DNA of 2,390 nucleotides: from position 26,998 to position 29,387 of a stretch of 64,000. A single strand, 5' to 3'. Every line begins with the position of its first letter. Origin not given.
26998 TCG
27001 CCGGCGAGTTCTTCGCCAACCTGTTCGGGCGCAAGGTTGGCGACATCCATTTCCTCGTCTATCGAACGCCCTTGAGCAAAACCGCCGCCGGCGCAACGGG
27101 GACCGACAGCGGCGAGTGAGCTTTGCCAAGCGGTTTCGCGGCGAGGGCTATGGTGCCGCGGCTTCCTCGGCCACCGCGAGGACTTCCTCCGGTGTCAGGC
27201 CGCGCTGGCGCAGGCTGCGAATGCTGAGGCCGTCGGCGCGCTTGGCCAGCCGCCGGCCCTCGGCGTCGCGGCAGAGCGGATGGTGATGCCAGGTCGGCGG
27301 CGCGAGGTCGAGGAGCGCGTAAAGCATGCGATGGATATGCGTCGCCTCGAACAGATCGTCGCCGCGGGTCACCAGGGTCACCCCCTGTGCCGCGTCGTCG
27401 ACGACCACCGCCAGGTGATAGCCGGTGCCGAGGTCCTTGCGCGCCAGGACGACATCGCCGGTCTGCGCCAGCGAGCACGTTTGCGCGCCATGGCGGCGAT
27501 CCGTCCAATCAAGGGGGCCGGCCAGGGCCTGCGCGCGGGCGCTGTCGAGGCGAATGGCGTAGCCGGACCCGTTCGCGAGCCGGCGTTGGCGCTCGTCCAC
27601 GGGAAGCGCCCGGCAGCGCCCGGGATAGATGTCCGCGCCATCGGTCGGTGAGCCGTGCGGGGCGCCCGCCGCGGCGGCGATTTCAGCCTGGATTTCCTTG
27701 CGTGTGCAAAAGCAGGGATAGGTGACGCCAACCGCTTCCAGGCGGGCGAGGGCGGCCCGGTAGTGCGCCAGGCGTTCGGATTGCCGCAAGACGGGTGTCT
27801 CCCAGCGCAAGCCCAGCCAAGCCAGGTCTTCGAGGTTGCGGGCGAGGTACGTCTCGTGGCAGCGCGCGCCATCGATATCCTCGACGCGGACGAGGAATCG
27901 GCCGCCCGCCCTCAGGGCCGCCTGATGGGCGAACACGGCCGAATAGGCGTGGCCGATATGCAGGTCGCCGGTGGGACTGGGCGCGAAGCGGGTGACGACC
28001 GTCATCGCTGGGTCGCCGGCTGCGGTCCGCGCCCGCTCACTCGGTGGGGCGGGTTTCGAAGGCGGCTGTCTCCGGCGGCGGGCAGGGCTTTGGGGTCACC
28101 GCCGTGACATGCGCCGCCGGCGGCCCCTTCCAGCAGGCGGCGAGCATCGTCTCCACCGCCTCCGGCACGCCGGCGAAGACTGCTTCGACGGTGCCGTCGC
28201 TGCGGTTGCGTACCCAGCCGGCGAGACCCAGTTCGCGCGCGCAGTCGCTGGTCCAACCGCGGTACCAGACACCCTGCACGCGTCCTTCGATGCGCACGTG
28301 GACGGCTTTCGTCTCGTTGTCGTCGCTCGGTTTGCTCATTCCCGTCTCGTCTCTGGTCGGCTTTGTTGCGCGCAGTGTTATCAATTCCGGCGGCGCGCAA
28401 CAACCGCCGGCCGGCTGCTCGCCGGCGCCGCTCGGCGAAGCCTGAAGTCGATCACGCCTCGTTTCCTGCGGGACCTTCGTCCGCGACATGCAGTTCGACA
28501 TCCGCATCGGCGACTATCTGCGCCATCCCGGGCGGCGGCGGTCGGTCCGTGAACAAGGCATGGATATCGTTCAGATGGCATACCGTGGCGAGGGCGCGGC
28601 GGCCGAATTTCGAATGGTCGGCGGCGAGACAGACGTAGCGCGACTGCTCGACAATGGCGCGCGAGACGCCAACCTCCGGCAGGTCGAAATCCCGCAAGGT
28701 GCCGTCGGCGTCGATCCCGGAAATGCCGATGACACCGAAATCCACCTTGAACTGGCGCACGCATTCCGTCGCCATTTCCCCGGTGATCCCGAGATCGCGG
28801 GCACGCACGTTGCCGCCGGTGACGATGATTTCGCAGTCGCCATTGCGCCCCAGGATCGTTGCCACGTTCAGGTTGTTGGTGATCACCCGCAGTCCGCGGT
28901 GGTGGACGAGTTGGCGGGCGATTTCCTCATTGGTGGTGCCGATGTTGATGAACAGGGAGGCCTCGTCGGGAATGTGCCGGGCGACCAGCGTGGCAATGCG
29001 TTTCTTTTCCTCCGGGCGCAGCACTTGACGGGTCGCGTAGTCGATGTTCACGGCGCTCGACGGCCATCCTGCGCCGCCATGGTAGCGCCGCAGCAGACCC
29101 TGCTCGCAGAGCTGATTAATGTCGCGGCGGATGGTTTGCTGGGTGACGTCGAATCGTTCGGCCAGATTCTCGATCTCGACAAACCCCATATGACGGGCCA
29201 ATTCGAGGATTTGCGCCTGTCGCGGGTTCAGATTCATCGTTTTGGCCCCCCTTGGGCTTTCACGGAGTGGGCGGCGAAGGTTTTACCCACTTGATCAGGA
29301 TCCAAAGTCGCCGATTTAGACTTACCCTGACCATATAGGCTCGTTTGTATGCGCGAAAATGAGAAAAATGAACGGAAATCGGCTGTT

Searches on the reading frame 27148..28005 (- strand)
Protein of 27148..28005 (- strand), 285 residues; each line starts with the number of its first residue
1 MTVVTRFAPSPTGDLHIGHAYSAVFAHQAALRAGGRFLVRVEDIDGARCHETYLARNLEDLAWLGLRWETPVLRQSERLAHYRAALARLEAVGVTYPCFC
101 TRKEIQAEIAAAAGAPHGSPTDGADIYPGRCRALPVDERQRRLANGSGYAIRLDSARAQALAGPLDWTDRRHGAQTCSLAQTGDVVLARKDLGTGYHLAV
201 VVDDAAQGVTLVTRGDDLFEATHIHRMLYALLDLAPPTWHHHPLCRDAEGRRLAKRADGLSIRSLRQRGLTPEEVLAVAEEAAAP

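Call 7: search_protein_families(library=pfam, proteins=[window:27148-28005:-])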
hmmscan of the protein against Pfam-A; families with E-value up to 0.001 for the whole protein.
window:27148-28005:- (285 aa): 1 family
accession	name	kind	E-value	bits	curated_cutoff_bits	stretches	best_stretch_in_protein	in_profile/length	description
PF00749.27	tRNA-synt_1c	-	1.4e-46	159.3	23.4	1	3-276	2-269/314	tRNA synthetases class I (E and Q), catalytic domain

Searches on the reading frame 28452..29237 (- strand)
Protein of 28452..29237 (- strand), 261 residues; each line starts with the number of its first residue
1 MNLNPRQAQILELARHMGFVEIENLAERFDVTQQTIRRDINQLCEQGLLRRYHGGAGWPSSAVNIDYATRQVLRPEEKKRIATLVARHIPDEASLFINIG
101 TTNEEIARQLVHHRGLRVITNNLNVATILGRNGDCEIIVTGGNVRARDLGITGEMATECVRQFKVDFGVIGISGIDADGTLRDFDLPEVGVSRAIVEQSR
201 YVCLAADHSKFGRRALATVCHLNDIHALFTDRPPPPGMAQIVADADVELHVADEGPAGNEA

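Call 7: search_protein_families(library=pfam, proteins=[window:28452-29237:-])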
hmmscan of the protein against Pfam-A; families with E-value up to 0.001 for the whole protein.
window:28452-29237:- (261 aa): 8 families
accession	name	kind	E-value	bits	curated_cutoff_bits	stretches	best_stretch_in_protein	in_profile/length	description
PF00455.28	DeoRC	-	3e-52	177.2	31.8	1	75-232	3-160/160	DeoR C terminal sensor domain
PF08220.18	HTH_DeoR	-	1.3e-19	70.1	21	1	6-61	1-56/57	DeoR-like helix-turn-helix domain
PF08279.18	HTH_11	-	2.6e-08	34.1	25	1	6-47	1-43/55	HTH domain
PF01047.28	MarR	-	3.1e-05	24.2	24.6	1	3-53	1-51/59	MarR family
PF25213.1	HVO_A0261_N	-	0.00029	21.1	35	1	6-53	12-58/86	HVO_A0261 N-terminal domain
PF12840.13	HTH_20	-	0.00042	20.7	27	0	24-50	23-49/51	Helix-turn-helix domain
PF00392.27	GntR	-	0.00063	19.8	27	0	23-55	28-60/64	Bacterial regulatory proteins, gntR family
PF12802.13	MarR_2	-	0.00086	19.9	27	0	3-51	3-52/61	MarR family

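Call 26: find_encoding_contigs(protein=window:28452-29237:-, flank=10000, max_places=10)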
Protein window:28452-29237:- (261 aa): no gene with exactly this product is on record in the collection.

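Call 29: find_related_loci(query=window:28452-29237:-, collection=metagenome_contigs, flank=10000)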
Query window:28452-29237:- (261 aa) in metagenome_contigs; peptide patterns used: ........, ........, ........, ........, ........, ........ (x = any residue, [..] = any of these).
314 stretches matched a pattern; 79 encode a relative of the query (tblastn E <= 1e-3); 79 distinct loci.
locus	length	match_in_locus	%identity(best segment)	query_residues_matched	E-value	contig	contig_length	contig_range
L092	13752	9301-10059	64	6-258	6e-100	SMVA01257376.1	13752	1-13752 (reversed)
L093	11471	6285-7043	64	6-258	6e-100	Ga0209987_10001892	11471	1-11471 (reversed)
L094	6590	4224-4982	64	6-258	3e-99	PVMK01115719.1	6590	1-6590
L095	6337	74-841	64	6-259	2e-98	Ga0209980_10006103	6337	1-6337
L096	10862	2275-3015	65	6-252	2e-98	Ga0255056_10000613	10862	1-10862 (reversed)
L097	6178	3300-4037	64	6-251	3e-97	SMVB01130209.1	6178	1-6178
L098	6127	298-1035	64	6-251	9e-97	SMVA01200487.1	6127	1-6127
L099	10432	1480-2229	60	3-252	2e-96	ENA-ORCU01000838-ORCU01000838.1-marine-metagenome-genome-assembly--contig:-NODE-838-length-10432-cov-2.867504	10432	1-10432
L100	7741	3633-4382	60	3-252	2e-96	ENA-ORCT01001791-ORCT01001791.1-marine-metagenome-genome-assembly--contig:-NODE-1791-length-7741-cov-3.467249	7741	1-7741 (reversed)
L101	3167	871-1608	63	6-251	4e-98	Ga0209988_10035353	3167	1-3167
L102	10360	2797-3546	58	3-252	4e-96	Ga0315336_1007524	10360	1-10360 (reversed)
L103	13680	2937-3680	63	6-253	7e-96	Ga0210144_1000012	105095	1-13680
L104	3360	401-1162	59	1-254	3e-97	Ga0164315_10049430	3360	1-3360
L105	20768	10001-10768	59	1-256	6e-96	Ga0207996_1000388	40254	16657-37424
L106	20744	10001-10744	63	6-253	1e-95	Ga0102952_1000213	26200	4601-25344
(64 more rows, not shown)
